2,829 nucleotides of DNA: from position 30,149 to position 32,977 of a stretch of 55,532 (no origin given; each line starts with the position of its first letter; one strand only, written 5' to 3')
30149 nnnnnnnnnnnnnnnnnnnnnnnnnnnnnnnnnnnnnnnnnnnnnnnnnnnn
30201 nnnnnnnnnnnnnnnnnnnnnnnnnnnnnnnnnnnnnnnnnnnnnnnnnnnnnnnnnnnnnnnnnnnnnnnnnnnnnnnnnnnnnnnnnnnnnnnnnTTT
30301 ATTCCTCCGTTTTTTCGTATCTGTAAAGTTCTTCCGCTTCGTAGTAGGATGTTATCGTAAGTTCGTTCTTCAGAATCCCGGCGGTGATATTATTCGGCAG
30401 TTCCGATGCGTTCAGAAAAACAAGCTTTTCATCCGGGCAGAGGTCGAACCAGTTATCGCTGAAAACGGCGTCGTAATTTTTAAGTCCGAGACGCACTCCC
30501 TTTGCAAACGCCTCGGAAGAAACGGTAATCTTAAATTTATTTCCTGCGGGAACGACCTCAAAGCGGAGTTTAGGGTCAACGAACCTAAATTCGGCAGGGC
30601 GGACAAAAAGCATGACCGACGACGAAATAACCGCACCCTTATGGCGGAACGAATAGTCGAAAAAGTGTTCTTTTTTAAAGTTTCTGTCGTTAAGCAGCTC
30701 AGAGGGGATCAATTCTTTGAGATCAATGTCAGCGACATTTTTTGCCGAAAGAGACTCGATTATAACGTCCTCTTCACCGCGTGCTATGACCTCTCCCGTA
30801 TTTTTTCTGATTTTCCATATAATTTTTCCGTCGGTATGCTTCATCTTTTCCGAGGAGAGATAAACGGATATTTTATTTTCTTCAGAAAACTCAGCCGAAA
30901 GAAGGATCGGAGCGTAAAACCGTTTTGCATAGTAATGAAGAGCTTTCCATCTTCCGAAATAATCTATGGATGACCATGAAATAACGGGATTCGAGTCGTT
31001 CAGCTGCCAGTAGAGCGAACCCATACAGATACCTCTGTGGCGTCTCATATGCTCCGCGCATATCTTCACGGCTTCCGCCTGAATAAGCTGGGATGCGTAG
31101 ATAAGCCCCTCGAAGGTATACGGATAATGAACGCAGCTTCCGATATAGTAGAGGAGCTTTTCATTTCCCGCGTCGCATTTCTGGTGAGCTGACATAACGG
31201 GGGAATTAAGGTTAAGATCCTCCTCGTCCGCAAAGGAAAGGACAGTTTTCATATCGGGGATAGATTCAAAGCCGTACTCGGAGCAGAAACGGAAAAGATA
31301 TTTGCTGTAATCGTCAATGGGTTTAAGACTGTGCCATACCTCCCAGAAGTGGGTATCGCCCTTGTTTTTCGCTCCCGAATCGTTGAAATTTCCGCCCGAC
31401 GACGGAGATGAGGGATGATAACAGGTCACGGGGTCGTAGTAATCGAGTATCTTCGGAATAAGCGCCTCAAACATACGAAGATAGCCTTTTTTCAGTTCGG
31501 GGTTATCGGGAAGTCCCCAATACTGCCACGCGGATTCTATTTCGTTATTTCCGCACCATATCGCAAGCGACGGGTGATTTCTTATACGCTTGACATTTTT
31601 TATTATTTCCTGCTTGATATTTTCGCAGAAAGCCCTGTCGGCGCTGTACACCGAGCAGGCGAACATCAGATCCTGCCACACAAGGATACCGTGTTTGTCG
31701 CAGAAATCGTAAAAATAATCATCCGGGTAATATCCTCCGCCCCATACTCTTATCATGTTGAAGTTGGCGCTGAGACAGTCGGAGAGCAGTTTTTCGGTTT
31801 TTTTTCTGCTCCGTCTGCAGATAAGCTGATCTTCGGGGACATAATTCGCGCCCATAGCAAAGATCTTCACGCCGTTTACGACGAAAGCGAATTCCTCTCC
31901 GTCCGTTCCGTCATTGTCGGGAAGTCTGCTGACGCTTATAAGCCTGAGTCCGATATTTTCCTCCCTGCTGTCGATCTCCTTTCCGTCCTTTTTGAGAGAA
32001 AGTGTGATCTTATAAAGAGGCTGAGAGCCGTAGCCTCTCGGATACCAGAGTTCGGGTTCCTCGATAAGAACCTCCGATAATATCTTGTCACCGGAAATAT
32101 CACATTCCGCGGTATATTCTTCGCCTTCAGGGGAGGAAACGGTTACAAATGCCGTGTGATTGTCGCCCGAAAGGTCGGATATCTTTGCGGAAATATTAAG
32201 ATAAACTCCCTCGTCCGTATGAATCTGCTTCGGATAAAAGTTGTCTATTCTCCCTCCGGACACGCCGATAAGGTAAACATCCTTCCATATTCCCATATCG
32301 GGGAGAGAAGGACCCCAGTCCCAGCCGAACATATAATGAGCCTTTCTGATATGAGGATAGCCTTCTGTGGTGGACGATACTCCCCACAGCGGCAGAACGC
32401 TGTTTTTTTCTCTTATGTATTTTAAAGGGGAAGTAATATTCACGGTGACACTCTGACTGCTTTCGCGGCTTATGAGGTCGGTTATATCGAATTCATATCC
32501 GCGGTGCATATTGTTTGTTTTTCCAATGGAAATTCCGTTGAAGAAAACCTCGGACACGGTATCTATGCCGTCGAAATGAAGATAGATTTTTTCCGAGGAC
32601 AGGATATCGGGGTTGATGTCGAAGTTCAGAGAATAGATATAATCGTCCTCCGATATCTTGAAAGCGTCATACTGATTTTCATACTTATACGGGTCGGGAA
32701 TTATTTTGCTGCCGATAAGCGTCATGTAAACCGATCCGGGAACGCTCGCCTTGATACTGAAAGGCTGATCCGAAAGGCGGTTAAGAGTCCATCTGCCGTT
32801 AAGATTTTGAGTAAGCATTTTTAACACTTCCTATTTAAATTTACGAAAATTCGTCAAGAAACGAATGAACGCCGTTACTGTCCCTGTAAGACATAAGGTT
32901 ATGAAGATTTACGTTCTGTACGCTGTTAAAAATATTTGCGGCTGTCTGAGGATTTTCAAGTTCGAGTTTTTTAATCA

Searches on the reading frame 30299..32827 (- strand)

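Call 8: search_protein_families(library=pfam, proteins=[window:30299-32827:-], max_evalue=0.001)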
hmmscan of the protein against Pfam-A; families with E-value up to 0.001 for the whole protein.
window:30299-32827:- (842 aa): 6 families
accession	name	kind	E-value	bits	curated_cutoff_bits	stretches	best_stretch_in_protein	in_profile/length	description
PF22666.2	Glyco_hydro_2_N2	-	6.4e-47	160.1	27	1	13-182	1-167/167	Glycosyl hydrolase 2 galactose-binding domain-like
PF17753.7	Ig_mannosidase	-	1.6e-14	53.7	22.6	1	749-830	1-80/81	Ig-fold domain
PF17786.7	Mannosidase_ig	-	6.1e-11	43.1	23.4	1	652-744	2-89/91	Mannosidase Ig/CBM-like domain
PF00703.27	Glyco_hydro_2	-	3.9e-10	40.9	23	1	205-295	31-109/109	Glycosyl hydrolases family 2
PF02837.24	Glyco_hydro_2_N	-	4.7e-08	33.6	28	1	60-142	64-146/169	Glycosyl hydrolases family 2, sugar binding domain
PF02836.23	Glyco_hydro_2_C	-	0.00025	20.7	21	0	353-430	47-136/302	Glycosyl hydrolases family 2, TIM barrel domain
